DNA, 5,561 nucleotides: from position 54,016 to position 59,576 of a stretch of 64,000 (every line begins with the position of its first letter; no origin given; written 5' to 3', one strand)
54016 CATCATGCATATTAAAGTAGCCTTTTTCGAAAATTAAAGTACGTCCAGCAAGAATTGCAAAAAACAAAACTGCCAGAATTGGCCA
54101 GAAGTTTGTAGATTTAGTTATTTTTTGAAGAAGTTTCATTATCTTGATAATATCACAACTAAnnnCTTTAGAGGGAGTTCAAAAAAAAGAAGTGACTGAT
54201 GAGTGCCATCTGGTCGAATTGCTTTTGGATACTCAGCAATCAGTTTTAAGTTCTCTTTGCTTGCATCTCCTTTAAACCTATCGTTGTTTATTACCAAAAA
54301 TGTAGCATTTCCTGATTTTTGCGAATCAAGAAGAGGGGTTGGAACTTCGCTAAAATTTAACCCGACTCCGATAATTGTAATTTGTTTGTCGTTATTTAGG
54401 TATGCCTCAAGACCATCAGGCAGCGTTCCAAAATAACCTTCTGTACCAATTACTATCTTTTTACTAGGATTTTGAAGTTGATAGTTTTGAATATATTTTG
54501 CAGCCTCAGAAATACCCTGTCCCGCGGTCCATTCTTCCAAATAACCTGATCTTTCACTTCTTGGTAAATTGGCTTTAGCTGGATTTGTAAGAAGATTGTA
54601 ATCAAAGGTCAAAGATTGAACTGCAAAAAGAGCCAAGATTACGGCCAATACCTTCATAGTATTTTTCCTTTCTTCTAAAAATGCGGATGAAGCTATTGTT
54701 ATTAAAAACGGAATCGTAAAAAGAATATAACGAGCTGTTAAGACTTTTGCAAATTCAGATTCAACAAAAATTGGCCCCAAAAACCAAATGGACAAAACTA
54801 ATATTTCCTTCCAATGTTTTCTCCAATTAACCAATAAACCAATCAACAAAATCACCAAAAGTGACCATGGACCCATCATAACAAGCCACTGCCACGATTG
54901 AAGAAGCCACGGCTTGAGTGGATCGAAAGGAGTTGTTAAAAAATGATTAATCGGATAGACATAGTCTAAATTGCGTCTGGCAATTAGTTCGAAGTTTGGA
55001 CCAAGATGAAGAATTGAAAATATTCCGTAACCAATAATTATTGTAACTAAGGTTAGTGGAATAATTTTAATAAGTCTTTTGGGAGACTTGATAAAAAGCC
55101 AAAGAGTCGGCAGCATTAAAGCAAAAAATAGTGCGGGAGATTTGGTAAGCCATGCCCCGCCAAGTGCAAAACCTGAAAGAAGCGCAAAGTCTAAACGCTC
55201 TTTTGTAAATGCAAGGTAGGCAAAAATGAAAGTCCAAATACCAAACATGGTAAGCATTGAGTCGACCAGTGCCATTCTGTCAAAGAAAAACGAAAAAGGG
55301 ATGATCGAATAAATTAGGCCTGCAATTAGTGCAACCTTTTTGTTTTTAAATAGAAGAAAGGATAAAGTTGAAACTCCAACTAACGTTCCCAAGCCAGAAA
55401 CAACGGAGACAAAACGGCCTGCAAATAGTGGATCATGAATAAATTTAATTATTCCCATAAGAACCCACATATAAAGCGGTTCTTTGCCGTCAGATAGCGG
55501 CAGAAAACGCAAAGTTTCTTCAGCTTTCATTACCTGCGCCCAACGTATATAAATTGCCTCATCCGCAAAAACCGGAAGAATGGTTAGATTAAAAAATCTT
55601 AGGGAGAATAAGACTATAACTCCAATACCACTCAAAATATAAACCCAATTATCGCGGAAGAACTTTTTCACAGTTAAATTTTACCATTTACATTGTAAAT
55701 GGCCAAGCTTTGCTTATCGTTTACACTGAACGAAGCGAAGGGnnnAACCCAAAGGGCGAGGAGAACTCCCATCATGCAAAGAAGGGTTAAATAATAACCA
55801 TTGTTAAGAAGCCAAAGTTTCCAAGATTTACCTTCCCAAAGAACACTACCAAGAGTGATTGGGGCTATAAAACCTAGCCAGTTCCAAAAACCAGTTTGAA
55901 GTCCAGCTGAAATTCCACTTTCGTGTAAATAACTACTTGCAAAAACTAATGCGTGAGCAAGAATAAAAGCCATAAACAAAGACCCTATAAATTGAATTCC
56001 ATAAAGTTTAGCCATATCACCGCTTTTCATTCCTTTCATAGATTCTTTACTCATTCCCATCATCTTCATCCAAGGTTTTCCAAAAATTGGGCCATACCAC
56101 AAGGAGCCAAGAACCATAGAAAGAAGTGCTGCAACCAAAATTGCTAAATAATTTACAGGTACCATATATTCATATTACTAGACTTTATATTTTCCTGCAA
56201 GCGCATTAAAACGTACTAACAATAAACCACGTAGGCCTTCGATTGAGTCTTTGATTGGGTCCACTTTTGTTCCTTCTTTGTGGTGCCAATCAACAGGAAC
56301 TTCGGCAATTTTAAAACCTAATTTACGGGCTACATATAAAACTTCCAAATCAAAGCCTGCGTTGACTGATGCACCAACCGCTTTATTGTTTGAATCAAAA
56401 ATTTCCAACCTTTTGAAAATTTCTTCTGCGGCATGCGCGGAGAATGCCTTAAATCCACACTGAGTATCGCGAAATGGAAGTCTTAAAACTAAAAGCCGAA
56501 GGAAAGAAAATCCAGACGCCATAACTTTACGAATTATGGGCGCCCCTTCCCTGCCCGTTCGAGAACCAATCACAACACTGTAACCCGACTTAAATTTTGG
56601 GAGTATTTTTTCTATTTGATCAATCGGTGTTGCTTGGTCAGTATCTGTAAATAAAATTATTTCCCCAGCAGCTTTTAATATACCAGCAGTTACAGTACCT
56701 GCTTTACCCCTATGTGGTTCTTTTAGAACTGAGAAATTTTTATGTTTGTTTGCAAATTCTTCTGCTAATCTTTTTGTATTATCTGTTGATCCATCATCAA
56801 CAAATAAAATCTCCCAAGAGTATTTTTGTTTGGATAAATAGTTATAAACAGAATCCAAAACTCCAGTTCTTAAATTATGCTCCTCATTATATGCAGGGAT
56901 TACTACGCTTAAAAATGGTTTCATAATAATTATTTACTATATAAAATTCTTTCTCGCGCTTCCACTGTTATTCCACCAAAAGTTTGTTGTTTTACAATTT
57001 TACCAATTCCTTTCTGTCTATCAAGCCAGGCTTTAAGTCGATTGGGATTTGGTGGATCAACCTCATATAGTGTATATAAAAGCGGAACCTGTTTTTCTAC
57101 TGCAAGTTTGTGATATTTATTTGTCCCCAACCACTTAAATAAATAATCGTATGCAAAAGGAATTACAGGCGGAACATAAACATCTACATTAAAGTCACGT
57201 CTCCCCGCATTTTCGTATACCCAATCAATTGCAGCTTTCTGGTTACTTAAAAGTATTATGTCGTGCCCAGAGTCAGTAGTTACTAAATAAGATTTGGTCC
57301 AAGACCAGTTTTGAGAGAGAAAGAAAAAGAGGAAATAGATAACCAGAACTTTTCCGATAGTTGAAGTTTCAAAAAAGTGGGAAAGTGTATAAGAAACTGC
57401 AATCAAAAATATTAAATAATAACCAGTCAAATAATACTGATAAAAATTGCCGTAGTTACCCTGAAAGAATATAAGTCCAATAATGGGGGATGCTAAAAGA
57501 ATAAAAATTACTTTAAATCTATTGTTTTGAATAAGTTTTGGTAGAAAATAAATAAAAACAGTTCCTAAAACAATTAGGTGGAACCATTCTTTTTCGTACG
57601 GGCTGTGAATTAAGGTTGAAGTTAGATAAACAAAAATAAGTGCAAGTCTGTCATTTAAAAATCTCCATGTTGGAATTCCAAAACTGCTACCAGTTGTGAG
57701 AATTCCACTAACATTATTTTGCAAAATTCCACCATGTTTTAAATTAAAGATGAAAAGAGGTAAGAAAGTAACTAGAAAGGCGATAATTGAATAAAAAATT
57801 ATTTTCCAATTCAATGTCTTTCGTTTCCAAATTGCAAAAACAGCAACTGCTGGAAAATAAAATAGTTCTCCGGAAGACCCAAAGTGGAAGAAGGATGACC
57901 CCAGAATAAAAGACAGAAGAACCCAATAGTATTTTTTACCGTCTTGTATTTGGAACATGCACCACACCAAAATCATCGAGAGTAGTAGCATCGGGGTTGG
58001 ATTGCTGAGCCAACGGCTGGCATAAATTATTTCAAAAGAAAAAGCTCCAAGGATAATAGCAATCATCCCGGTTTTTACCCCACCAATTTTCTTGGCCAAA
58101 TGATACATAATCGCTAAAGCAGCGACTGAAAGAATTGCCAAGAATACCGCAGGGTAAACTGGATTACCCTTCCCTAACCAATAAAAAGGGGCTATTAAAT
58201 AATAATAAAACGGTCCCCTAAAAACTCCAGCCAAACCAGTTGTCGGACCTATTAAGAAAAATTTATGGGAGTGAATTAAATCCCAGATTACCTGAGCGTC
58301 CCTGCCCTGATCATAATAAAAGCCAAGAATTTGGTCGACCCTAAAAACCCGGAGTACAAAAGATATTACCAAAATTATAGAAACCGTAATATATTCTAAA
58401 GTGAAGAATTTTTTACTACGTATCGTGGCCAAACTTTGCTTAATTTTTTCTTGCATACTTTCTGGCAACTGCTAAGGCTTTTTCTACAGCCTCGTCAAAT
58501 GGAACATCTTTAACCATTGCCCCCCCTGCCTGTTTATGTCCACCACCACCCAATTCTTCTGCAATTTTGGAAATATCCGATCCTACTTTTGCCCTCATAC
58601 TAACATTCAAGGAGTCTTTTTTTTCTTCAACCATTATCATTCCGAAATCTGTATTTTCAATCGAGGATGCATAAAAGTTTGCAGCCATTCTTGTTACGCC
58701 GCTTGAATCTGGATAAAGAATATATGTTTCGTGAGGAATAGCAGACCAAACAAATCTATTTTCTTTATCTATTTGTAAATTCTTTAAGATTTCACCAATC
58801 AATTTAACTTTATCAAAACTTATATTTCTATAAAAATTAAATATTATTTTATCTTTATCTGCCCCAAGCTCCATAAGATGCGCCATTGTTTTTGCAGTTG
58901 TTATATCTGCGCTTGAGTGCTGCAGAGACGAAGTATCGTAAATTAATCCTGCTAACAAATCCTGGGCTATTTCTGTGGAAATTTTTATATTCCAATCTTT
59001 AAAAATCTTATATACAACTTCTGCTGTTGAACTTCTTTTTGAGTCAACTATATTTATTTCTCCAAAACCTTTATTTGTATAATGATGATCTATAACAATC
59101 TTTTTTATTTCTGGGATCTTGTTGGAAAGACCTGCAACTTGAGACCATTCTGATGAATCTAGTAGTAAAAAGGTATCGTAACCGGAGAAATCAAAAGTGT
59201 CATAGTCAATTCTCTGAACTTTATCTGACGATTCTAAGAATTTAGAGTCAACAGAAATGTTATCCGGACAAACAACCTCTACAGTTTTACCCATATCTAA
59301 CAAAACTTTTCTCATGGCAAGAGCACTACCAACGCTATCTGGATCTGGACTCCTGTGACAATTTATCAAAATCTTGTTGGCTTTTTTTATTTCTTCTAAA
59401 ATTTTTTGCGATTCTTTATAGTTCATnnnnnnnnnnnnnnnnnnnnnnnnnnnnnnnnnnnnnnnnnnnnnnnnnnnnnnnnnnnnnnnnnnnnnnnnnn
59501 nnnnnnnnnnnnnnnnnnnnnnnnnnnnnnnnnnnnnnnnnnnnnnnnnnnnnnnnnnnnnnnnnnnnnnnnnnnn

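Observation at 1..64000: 64-kb glycosylation super-locus with at least 13 GT-C membrane transferases, 7 lipid-sugar GT2 synthases and no housekeeping genes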

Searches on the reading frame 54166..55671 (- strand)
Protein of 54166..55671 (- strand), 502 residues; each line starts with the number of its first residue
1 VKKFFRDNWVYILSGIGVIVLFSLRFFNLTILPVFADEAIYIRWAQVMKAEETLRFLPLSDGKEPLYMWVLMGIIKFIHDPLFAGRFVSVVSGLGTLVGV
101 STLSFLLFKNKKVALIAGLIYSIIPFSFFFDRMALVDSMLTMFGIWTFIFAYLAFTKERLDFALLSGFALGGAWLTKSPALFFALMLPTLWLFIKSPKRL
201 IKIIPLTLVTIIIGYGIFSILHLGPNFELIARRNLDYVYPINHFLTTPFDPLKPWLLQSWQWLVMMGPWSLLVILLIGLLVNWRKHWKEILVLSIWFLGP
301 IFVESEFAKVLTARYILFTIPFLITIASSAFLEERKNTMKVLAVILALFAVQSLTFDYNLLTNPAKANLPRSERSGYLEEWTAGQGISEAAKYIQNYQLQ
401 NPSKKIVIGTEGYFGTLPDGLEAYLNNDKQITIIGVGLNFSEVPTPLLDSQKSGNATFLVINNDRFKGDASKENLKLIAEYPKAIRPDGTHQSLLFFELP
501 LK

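Call 8: search_protein_families(library=pfam, proteins=[window:54166-55671:-], max_evalue=0.001)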
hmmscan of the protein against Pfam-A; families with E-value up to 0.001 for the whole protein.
window:54166-55671:- (502 aa): 2 families
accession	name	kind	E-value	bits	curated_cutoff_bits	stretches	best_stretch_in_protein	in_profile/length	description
PF13231.12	PMT_2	-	2e-11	44.8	26.1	1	65-212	4-150/160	Dolichyl-phosphate-mannose-protein mannosyltransferase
PF02366.24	PMT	-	3.7e-07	30.4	22.7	1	62-194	61-199/245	Dolichyl-phosphate-mannose-protein mannosyltransferase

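Call 95: search_protein_families(library=ncbifam, proteins=[window:54166-55671:-], max_evalue=0.001)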
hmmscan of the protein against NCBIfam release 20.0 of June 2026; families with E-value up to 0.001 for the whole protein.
window:54166-55671:- (502 aa): 0 families

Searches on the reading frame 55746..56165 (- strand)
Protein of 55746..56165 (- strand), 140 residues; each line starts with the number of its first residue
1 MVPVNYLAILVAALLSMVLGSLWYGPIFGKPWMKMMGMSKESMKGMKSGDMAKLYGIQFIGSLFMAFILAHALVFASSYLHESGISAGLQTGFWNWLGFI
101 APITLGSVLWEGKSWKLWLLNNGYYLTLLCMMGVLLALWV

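Call 8: search_protein_families(library=pfam, proteins=[window:55746-56165:-], max_evalue=0.001)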
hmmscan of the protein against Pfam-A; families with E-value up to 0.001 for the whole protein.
window:55746-56165:- (140 aa): 1 family
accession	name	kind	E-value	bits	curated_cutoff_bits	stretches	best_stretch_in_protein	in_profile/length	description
PF08570.15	DUF1761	-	1.4e-30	106.5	31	1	7-136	1-122/123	Protein of unknown function (DUF1761)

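Call 40: search_protein_families(library=ncbifam, proteins=[window:55746-56165:-], max_evalue=0.01)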
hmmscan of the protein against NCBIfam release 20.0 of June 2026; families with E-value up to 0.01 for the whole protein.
window:55746-56165:- (140 aa): 0 families

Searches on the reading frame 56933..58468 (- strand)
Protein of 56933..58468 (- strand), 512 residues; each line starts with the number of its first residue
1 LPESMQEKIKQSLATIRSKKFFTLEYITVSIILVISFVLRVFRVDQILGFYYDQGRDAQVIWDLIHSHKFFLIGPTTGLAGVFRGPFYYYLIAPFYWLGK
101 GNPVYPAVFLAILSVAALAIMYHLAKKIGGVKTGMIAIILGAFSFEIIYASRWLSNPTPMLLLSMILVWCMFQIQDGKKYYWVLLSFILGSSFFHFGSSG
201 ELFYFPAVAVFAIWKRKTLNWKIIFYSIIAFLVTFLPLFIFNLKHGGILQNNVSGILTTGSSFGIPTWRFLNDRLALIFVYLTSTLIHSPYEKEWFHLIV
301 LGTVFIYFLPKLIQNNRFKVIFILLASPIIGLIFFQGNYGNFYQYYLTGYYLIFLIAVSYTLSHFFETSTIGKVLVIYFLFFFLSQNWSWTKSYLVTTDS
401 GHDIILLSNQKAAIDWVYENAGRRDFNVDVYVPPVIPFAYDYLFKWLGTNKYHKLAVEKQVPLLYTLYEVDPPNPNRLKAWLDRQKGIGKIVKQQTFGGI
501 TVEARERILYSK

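Call 9: search_protein_families(library=pfam, proteins=[window:56933-58468:-], max_evalue=0.001)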
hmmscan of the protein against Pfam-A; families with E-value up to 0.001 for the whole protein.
window:56933-58468:- (512 aa): 1 family
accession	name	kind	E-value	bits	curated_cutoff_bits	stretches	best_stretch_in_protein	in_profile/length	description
PF13231.12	PMT_2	-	2.6e-08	34.7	26.1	1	85-240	3-159/160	Dolichyl-phosphate-mannose-protein mannosyltransferase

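Call 95: search_protein_families(library=ncbifam, proteins=[window:56933-58468:-], max_evalue=0.001)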
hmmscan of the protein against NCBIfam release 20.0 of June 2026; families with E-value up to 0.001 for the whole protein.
window:56933-58468:- (512 aa): 1 family
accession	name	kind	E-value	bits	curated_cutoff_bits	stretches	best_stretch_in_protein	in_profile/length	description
TIGR03663.1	TIGR03663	subfamily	4.6e-05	22.6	126.25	1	28-188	3-154/435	flippase activity-associated protein Agl23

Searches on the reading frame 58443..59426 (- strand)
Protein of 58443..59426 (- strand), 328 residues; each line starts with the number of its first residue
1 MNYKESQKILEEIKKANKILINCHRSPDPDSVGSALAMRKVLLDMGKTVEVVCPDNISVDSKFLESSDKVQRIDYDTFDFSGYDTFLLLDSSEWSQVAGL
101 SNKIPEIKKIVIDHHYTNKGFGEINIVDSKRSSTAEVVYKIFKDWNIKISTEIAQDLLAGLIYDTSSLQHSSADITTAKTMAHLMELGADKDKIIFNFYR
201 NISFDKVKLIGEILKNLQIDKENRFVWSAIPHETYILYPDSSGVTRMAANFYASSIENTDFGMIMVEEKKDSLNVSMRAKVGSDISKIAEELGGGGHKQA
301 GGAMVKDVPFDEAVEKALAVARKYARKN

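Call 9: search_protein_families(library=pfam, proteins=[window:58443-59426:-], max_evalue=0.001)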
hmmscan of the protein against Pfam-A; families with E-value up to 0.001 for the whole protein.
window:58443-59426:- (328 aa): 2 families
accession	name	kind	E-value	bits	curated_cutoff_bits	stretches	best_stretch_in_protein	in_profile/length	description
PF01368.27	DHH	-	1.9e-17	64.2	28.1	1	18-160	1-124/125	DHH family, N-terminal domain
PF02272.25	DHHA1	-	3.3e-10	40.8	25.9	1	243-326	16-101/102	DHHA1 domain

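Call 16: find_encoding_contigs(protein=window:58443-59426:-, flank=10000, max_places=6)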
Protein window:58443-59426:- (328 aa): 3 contigs read that carry it; 3 places shown.
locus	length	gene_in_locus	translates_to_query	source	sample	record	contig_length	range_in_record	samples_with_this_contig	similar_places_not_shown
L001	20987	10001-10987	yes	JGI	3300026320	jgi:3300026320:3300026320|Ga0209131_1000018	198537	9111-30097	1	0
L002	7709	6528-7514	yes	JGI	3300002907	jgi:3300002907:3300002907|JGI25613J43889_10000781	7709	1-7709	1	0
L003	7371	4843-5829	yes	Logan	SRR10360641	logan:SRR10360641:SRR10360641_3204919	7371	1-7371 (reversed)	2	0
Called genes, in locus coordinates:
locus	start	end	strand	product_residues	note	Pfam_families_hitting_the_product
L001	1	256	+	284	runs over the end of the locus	PF01370:Epimerase, PF04321:RmlD_sub_bind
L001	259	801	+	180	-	-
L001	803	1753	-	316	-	PF00535:Glycos_transf_2, PF13641:Glyco_tranf_2_3 (weak)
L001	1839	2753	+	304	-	PF00535:Glycos_transf_2, PF13641:Glyco_tranf_2_3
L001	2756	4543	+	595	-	PF00535:Glycos_transf_2 (weak), PF13632:Glyco_trans_2_3 (faint), PF00535:Glycos_transf_2, PF13641:Glyco_tranf_2_3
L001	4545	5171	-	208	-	PF01746:tRNA_m1G_MT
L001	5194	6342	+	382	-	PF00535:Glycos_transf_2, PF04138:GtrA_DPMS_TM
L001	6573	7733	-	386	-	-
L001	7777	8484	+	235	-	PF00535:Glycos_transf_2, PF10111:Glyco_tranf_2_2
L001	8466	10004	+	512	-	PF13231:PMT_2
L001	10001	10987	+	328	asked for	PF01368:DHH, PF02272:DHHA1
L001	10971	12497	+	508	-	PF13231:PMT_2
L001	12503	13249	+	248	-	PF00535:Glycos_transf_2, PF10111:Glyco_tranf_2_2, PF13641:Glyco_tranf_2_3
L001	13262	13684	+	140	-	PF08570:DUF1761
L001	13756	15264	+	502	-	PF02366:PMT (weak), PF13231:PMT_2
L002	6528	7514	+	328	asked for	PF01368:DHH, PF02272:DHHA1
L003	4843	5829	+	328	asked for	PF01368:DHH, PF02272:DHHA1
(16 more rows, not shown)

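Call 40: search_protein_families(library=ncbifam, proteins=[window:58443-59426:-], max_evalue=0.01)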
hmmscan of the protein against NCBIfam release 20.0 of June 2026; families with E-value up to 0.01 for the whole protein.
window:58443-59426:- (328 aa): 14 families
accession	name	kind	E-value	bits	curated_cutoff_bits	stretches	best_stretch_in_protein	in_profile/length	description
NF053633.1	OlncasPapPhNrnA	equivalog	2.5e-23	82.5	350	1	4-308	4-301/317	bifunctional oligoribonuclease/PAP phosphatase NrnA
NF011110.0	PRK14538.1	equivalog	6.7e-15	54.3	707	1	108-316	471-673/838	putative bifunctional signaling protein/50S ribosomal protein L9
NF003877.0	PRK05427.1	equivalog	4.3e-14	52.7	283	1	18-186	3-173/308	manganese-dependent inorganic pyrophosphatase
NF041569.1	A-tRNAntase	equivalog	1.3e-10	40.2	1440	1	21-309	4-289/880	A-adding tRNA nucleotidyltransferase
NF011445.0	PRK14869.2-1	equivalog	4e-09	35.5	483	1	86-193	309-415/548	putative manganese-dependent inorganic diphosphatase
NF011440.0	PRK14869.1-2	equivalog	8.3e-09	34.6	746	1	87-188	303-407/541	putative manganese-dependent inorganic diphosphatase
NF011443.0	PRK14869.1-5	equivalog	1.7e-08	33.4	335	1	87-187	309-412/546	putative manganese-dependent inorganic diphosphatase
NF011442.0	PRK14869.1-4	equivalog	4.8e-07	28.6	400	1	87-186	308-410/543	putative manganese-dependent inorganic diphosphatase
NF053576.1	RecJ_archaeal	equivalog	1.5e-05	24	360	0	7-120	2-98/452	RecJ family nuclease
NF011441.0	PRK14869.1-3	equivalog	9e-05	21.3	753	0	88-200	309-422/548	putative manganese-dependent inorganic diphosphatase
NF011449.0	PRK14869.2-5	equivalog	9.5e-05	21.6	411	1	106-187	228-310/451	putative manganese-dependent inorganic diphosphatase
NF011446.0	PRK14869.2-2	equivalog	0.00011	20.8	601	0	87-186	322-421/576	putative manganese-dependent inorganic diphosphatase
NF011448.0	PRK14869.2-4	equivalog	0.00053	18.4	562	0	88-173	325-411/563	putative manganese-dependent inorganic diphosphatase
NF011447.0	PRK14869.2-3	equivalog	0.00084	18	522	0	87-174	306-393/540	putative manganese-dependent inorganic diphosphatase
